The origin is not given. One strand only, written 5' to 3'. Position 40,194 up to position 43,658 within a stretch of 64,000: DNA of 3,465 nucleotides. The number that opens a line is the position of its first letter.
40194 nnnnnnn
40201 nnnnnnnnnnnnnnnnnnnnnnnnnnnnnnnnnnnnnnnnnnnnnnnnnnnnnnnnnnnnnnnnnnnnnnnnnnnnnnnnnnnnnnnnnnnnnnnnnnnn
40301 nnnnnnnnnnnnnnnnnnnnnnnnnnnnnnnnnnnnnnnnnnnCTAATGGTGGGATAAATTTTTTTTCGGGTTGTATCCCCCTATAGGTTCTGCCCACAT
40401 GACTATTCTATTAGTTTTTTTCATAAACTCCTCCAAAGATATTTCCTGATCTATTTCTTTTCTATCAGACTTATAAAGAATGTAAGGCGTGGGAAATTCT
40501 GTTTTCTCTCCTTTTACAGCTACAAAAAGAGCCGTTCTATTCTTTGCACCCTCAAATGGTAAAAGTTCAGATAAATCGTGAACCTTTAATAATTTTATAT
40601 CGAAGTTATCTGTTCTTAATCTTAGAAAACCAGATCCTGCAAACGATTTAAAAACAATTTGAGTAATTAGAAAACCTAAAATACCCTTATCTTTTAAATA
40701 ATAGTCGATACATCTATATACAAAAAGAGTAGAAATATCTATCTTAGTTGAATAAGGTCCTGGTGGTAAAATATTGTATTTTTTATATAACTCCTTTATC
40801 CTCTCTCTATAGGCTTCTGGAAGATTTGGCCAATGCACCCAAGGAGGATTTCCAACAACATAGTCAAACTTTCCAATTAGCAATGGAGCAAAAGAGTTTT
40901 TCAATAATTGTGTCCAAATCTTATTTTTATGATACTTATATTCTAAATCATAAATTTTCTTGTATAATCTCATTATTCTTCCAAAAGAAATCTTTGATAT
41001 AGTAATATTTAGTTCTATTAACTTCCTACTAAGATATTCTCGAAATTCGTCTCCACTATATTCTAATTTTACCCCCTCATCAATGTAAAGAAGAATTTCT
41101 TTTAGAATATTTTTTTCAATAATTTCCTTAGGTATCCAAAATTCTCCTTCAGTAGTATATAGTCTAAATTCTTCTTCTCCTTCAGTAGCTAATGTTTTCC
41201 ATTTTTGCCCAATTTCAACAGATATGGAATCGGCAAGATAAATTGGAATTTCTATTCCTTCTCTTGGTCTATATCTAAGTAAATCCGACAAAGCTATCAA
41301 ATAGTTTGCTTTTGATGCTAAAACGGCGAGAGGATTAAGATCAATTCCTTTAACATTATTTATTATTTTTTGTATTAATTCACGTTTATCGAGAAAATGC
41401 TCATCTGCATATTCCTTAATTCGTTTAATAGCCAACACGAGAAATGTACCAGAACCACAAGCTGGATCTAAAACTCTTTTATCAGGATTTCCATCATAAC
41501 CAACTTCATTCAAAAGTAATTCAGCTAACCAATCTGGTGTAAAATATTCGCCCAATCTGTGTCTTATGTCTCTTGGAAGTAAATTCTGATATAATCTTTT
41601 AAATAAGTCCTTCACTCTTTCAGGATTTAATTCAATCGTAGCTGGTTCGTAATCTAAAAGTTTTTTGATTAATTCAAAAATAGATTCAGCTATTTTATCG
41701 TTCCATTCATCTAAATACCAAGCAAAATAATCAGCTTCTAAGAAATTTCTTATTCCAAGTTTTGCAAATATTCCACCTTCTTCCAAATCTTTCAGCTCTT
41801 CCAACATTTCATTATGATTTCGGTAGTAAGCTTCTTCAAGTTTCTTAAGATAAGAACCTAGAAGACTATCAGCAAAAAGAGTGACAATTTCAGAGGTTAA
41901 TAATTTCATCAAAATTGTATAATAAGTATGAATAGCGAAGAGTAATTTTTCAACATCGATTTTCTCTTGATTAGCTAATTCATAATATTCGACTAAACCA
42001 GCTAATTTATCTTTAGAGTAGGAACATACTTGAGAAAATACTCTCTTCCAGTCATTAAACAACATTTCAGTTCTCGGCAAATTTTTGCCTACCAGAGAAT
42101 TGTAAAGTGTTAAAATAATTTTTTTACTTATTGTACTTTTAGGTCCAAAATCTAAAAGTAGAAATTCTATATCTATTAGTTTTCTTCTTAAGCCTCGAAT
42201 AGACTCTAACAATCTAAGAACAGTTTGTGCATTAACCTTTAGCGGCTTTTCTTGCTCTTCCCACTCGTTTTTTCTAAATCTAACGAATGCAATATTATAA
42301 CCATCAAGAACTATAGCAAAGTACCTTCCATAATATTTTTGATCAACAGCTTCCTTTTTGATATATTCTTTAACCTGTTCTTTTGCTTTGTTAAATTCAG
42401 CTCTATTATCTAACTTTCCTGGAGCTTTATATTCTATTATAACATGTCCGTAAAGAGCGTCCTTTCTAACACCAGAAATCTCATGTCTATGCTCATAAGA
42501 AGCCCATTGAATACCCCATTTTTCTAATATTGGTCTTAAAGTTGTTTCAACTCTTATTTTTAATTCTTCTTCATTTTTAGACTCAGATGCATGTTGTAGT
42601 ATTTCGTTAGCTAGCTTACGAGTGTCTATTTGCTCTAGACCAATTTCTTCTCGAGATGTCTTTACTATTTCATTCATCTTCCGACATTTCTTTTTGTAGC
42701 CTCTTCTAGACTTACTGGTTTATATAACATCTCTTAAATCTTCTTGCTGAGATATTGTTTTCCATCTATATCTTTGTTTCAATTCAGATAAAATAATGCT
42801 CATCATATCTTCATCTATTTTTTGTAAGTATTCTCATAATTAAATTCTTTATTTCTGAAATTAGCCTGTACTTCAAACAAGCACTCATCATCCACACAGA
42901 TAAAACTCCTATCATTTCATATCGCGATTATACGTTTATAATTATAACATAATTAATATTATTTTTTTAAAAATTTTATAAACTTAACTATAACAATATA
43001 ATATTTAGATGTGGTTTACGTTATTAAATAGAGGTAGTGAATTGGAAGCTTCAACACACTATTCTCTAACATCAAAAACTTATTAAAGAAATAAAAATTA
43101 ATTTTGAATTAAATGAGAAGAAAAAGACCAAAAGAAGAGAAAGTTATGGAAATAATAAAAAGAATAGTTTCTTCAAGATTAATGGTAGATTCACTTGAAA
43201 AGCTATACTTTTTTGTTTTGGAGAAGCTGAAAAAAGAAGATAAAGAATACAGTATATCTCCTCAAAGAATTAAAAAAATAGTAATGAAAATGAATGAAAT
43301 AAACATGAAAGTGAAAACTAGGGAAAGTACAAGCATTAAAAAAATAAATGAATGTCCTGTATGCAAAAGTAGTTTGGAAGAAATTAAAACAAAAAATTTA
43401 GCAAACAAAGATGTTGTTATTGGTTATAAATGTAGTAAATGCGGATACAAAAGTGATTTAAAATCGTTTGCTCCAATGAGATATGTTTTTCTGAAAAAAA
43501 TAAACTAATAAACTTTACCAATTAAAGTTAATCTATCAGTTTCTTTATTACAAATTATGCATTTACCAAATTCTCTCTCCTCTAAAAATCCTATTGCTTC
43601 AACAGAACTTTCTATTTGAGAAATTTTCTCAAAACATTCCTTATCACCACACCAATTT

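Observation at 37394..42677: Compact two-component island: an MmeI/PglX-like type IIG methyltransferase followed by a BrxL-type AAA+ ATPase without a protease domain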

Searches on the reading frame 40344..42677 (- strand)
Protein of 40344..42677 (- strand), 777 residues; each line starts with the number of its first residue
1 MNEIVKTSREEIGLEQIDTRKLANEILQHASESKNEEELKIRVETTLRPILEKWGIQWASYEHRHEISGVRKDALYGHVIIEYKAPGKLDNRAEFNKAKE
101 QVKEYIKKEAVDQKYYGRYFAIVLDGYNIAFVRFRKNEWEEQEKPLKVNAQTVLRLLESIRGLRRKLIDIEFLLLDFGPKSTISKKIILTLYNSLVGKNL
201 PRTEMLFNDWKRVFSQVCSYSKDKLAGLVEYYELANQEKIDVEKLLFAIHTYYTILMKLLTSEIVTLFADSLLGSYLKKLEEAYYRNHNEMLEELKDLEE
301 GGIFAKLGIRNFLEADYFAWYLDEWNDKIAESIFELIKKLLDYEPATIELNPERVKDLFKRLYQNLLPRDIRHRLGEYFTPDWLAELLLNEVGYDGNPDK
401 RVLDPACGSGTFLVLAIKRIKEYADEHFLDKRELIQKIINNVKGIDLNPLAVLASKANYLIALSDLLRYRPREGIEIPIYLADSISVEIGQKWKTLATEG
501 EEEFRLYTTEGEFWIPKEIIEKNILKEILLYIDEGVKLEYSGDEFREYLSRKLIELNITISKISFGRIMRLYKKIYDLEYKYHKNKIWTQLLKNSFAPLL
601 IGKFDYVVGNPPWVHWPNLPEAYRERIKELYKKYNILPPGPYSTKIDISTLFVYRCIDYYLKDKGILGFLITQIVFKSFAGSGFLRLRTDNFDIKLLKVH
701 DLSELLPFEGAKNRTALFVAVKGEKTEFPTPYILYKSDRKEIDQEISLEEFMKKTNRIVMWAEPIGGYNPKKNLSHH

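Call 5: search_protein_families(library=pfam, proteins=[window:40344-42677:-], max_evalue=0.01)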
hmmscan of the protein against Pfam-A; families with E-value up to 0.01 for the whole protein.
window:40344-42677:- (777 aa): 4 families
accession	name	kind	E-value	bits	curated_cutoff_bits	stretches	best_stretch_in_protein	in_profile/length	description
PF07669.17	Eco57I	-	2.6e-14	54.1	25.3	1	440-690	1-152/171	Eco57I restriction-modification methylase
PF02384.22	N6_Mtase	-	9.7e-13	48.5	20.4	1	356-429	3-72/311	N-6 DNA Methylase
PF20473.4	MmeI_Mtase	-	7.2e-09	35.6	27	1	401-456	22-79/259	MmeI, DNA-methyltransferase domain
PF01170.24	UPF0020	-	0.00082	19.6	22.3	1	384-458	16-95/197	RMKL-like, methyltransferase domain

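Call 6: search_protein_families(library=padloc, proteins=[window:40344-42677:-], max_evalue=0.01)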
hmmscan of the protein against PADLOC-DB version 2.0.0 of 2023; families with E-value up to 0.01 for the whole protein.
window:40344-42677:- (777 aa): 47 families (the best 25 are shown)
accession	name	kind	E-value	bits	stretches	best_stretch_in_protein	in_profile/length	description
PDLC03630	REase_MTase_IIG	-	1.9e-219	729.3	1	23-766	12-770/1100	Type IIG restriction enzyme-methyltransferase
PDLC03580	REase_II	-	1.2e-130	435.3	1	8-771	4-796/1112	Type II restriction enzyme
PDLC03625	REase_MTase_IIG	-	1.1e-61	206.8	1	186-730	213-759/1109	Type IIG restriction enzyme-methyltransferase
PDLC03338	MTase_II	-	6.2e-18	62.8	1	360-491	114-244/604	Type II methyltransferase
PDLC04134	mad2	-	1.6e-17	61.5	2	348-459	244-333/492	mads_2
PDLC03313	MTase_II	-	6.7e-17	59.2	2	601-710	142-240/563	Type II methyltransferase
PDLC03335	MTase_II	-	1.6e-15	54.8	2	338-494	38-191/607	Type II methyltransferase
PDLC02529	PglX|PglXI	-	2.6e-15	53.2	1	362-495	187-329/1189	PglX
PDLC03248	MTase_II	-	7.9e-14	49.3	2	602-737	84-211/521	Type II methyltransferase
PDLC03267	MTase_II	-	1e-11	42.5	2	545-675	48-173/539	Type II methyltransferase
PDLC03719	oMTase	-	7.7e-11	39.6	2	592-678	101-172/387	orphan methyltransferase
PDLC03348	MTase_II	-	1e-10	38.8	1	349-461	194-311/727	Type II methyltransferase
PDLC03021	MTase_I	-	3.4e-10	37.3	1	347-460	134-246/491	Type I methyltransferase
PDLC03226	MTase_II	-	4.5e-10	36.8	2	563-747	88-264/579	Type II methyltransferase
PDLC03025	MTase_I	-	6.2e-10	36.4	1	345-461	130-241/569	Type I methyltransferase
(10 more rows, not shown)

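Call 7: search_protein_families(library=ncbifam, proteins=[window:40344-42677:-], max_evalue=0.01)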
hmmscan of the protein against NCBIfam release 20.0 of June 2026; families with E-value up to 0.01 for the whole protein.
window:40344-42677:- (777 aa): 7 families
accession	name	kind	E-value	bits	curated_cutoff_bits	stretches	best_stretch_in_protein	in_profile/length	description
NF033451.1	BREX_2_MTaseX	equivalog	2.6e-13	48.7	400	1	362-462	183-289/1185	BREX-2 system adenine-specific DNA-methyltransferase PglX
NF047738.1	antiphage_MADS2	equivalog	6.5e-10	37.9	720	1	363-426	298-359/654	methylation-associated defense system DNA methyltransferase MAD2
NF033452.1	BREX_1_MTaseX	exception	5e-08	31.3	500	2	401-452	316-368/1210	BREX-1 system adenine-specific DNA-methyltransferase PglX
TIGR02987.1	met_A_Alw26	exception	1.4e-07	30.6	353.5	1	375-456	3-80/523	Alw26I/Eco31I/Esp3I family type II restriction adenine-specific DNA-methyltransferase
NF033455.1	BREX_6_MTaseX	exception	1.9e-06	25.7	900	1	400-458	330-395/1319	BREX-6 system adenine-specific DNA-methyltransferase PglX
NF033454.1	BREX_5_MTaseX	exception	2e-05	22.3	900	1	394-451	297-356/1404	BREX-5 system adenine-specific DNA-methyltransferase PglX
NF008748.0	PRK11783.1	equivalog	0.0087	14.3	466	0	382-424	177-218/704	bifunctional 23S rRNA (guanine(2069)-N(7))-methyltransferase RlmK/23S rRNA (guanine(2445)-N(2))-methyltransferase RlmL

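Call 66: predict_structure(alignment_id=A4)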
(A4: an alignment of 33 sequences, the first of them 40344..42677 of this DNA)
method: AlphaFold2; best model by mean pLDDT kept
length: 777 residues; sequences in the alignment: 33
mean_pLDDT: 81.4   pTM: 0.82
mean pLDDT of the five models: 81.4, 81.1, 80.2, 78.3, 74.2
residues with pLDDT >= 90: 259; 70-90: 385; 50-70: 89; < 50: 44
segments of 3 or more residues with pLDDT < 50: 1-13, 60-63, 493-498, 641-644, 678-682, 767-777
pLDDT, mean of each block of 10 residues (from residue 1): 32 62 91 88 84 67 51 67 90 91 85 78 92 79 88 80 76 89 93 88 91 78 86 80 93 94 78 77 89 91 85 83 93 94 75 74 84 81 92 95 90 94 92 94 90 90 85 88 70 49 83 89 90 93 96 93 91 94 83 84 92 74 74 67 59 84 92 58 52 79 81 81 79 83 85 88 54 32
secondary structure, 60 per line:
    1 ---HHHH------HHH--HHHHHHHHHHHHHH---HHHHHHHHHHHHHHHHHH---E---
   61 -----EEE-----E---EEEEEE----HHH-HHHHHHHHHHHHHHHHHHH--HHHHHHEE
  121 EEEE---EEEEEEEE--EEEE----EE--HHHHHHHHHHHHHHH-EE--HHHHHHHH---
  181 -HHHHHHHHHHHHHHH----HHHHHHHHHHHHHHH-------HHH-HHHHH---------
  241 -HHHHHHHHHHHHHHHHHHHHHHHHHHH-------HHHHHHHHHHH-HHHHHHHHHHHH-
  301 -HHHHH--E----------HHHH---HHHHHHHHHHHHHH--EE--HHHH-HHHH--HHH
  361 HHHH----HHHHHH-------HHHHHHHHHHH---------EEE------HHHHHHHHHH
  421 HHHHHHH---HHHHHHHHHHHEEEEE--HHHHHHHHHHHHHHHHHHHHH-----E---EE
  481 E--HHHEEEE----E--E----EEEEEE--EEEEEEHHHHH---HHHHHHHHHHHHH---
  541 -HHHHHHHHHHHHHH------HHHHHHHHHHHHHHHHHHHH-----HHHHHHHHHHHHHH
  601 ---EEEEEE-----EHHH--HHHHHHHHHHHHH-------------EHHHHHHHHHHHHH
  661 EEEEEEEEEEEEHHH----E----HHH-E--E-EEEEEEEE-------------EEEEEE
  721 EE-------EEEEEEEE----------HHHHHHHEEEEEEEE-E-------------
elements in order (helices of 4 or more, strands of 3 or more residues): H4-7 H19-32 H36-53 E66-68 E78-83 H92-110 H113-118 E119-124 E128-135 E138-141 H150-164 H170-177 H182-196 H201-215 H227-231 H242-268 H276-286 H288-299 H302-306 H320-323 H327-340 H347-350 H352-355 H358-364 H369-374 H382-392 E402-404 H411-427 H431-441 E442-446 H449-469 E479-481 E487-490 E503-508 E511-516 H517-521 H525-537 H542-555 H562-581 H587-600 E604-609 H621-633 H648-660 E661-672 E694-701 E715-722 E730-737 H748-754 E755-762

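Call 70: fold_search(model_id=the predicted structure, library=pdb)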
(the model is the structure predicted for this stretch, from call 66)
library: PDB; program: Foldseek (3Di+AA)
matches with E <= 10: 725; with E <= 0.001: 83
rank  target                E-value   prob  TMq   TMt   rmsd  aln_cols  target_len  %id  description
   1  8c45_B                7.6e-12  1.00  0.37  0.26  12.8       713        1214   15  PglX methyltransferase from the Salmonella BREX phage defence system (aka BrxX) (released 2024-07-10)
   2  8q56_A                9.1e-12  1.00  0.36  0.25  12.9       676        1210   15  PglX methyltransferase of Salmonella BREX phage defence system (aka BrxX) bound to inhibitor Ocr (released 2024-08-21)
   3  7lo5_A                2.7e-11  1.00  0.35  0.28  15.0       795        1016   12  cryoEM structure DrdV-DNA complex (released 2021-03-17)
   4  8c45_A                3.2e-11  1.00  0.40  0.28  12.8       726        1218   15  PglX methyltransferase from the Salmonella BREX phage defence system (aka BrxX) (released 2024-07-10)
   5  7lo5_B                3.2e-11  1.00  0.35  0.28  15.0       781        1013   13  cryoEM structure DrdV-DNA complex (released 2021-03-17)
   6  9ewz_C                4.6e-11  1.00  0.41  0.28  11.5       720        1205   14  Cryo-EM structure of the E. coli BrxX methyltransferase in complex with DNA (released 2025-03-05)
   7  7lo5_C                7.6e-11  1.00  0.32  0.26  18.2       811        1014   12  cryoEM structure DrdV-DNA complex (released 2021-03-17)
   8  7lt5_C                9.5e-11  1.00  0.29  0.39   6.3       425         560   17  CamA Adenine Methyltransferase Complexed to Cognate Substrate DNA and Cofactor SAH (released 2021-05-19)
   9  7lo5_D                1.1e-10  1.00  0.31  0.25  18.4       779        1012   14  cryoEM structure DrdV-DNA complex (released 2021-03-17)
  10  7lvv_B                1.2e-10  1.00  0.34  0.27  15.2       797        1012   13  cryoEM structure DrdV-DNA complex (released 2021-03-17)
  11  8zek_A                1.3e-10  1.00  0.38  0.27  11.5       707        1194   14  Cryo-EM structure of the E. coli BrxX methyltransferase complexed with Ocr (released 2024-12-11)
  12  8cxs_A                2.8e-10  1.00  0.26  0.36   6.4       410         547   17  CamA Adenine Methyltransferase Complexed to Cognate Substrate DNA and Inhibitor MTA (released 2023-01-11)
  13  7rfk_B                4.2e-10  1.00  0.29  0.38   6.3       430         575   17  CamA Adenine Methyltransferase Complexed to Cognate Substrate DNA and Inhibitor Sinefungin (released 2021-09-15)
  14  7lni_A                4.2e-10  1.00  0.26  0.36   6.6       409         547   17  SeMet CamA Adenine Methyltransferase Complexed to Cognate Substrate DNA (released 2021-05-19)
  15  7rfm_B                4.6e-10  1.00  0.27  0.37   5.9       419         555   16  CamA Adenine Methyltransferase Complexed to Cognate Substrate DNA and Inhibitor EPZ004777 (released 2021-09-15)
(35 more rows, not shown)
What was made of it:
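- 40344..42677 (-): ORF 1 (777 aa): N-terminal PD-(D/E)XK nuclease, helical region and gamma-class N6-adenine methyltransferase. The last 8 codons are out of frame. Best PDB folds are PglX/BrxX, DrdV, LlaBIII and BpuSI (calls 66, 70).
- Closest known: Single-chain type IIG / IIL restriction-modification enzymes. Same: Fold matches in call 70.
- Closest known: Type ISP restriction-modification enzymes. Same: LlaBIII (4XQK) and LlaGI (5FFJ) are among the fold matches (call 70).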

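Call 82: list_cluster_members(proteins=[P0122, window:40344-42677:-, window:37394-38839:-])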
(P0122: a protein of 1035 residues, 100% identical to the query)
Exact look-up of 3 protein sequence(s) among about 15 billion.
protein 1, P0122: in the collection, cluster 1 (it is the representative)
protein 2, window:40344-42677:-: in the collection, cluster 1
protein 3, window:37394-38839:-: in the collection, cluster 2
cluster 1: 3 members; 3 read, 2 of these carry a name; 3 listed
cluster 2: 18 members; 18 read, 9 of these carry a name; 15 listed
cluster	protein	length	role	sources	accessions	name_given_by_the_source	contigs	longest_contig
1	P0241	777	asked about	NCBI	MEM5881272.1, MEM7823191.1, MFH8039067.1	MAG: N-6 DNA methylase [Candidatus Aenigmatarchaeota archaeon]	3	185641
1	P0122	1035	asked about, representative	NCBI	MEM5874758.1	MAG: N-6 DNA methylase [Candidatus Aenigmatarchaeota archaeon]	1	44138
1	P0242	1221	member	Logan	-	-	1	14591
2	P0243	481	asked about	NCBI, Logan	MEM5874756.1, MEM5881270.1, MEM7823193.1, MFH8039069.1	MAG: BREX system Lon protease-like protein BrxL [Candidatus Aenigmatarchaeota archaeon]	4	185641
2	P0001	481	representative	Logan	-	-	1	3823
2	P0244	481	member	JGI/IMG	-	ATP-dependent Lon protease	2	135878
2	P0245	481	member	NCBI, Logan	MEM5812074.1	MAG: BREX system Lon protease-like protein BrxL [Candidatus Aenigmatarchaeota archaeon]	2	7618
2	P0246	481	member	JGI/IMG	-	ATP-dependent Lon protease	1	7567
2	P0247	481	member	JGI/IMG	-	ATP-dependent Lon protease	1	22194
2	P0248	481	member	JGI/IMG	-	ATP-dependent Lon protease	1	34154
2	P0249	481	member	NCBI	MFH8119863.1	MAG: BREX system Lon protease-like protein BrxL [Candidatus Aenigmatarchaeota archaeon]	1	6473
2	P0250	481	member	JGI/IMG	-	ATP-dependent Lon protease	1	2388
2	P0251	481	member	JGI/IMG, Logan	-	ATP-dependent Lon protease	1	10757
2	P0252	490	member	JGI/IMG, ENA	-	-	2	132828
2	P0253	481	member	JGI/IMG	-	-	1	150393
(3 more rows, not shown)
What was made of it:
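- The 777-aa truncated product is on record under three separate NCBI MAG protein accessions (call 82).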

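Call 84: find_encoding_contigs(protein=P0242, flank=8000, max_places=3)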
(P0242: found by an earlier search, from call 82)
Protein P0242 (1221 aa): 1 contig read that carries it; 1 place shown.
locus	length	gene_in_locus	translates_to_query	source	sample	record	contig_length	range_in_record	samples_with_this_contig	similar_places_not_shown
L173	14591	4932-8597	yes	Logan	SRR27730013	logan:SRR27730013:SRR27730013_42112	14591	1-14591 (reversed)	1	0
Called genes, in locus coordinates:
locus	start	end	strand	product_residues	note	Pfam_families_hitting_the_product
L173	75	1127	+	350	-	PF01435:Peptidase_M48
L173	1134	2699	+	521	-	PF00009:GTP_EFTU, PF03144:GTP_EFTU_D2, PF03143:GTP_EFTU_D3, PF22594:GTP-eEF1A_C (weak)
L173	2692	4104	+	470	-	PF00587:tRNA-synt_2b, PF03129:HGTP_anticodon, PF09180:ProRS-C_1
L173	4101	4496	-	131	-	-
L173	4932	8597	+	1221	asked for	PF02384:N6_Mtase, PF20473:MmeI_Mtase (weak), PF07669:Eco57I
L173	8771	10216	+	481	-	PF20442:BrxL_N, PF13337:BrxL_ATPase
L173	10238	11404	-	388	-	PF00483:NTP_transferase, PF12804:NTP_transf_3, PF24894:Hexapep_GlmU (faint), PF00132:Hexapep (weak), PF25084:LbH_EIF2B, PF25247:LbH_GLGC (faint), PF25087:GMPPB_C, PF00132:Hexapep (weak)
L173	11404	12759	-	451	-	PF02878:PGM_PMM_I, PF02879:PGM_PMM_II, PF02880:PGM_PMM_III, PF00408:PGM_PMM_IV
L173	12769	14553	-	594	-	PF13522:GATase_6, PF13537:GATase_7, PF13580:SIS_2 (faint), PF01380:SIS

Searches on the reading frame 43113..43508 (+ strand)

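Call 5: search_protein_families(library=pfam, proteins=[window:43113-43508:+], max_evalue=0.01)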
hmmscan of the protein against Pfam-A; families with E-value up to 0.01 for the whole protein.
window:43113-43508:+ (131 aa): 1 family
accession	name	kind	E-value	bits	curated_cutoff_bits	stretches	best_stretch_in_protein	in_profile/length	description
PF23783.1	Zn_ribbon_TiaS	-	0.0082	16.3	27.3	0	104-117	19-32/41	TiaS C-terminal zinc ribbon domain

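Call 6: search_protein_families(library=padloc, proteins=[window:43113-43508:+], max_evalue=0.01)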
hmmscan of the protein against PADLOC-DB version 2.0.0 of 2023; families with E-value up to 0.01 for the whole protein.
window:43113-43508:+ (131 aa): 1 family
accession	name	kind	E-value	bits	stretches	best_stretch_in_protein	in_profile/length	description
PDLC00550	JetC2|JetC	-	0.0037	13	1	3-109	729-836/1355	DUF3584 domain; MukB-like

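Call 7: search_protein_families(library=ncbifam, proteins=[window:43113-43508:+], max_evalue=0.01)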
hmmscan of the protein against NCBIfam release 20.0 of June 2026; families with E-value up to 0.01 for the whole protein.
window:43113-43508:+ (131 aa): 3 families
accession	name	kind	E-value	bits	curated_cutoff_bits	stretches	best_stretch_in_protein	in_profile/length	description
NF047935.1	antiphage_GapS6a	subfamily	0.00012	22.4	90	1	12-97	1-86/104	GapS6a family protein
NF011482.0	PRK14892.1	equivalog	0.0018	18.1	109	1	66-117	9-55/101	putative transcription elongation factor Elf1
NF038101.1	Trm112_arch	equivalog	0.0063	16.6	77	0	75-112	5-42/59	methytransferase partner Trm112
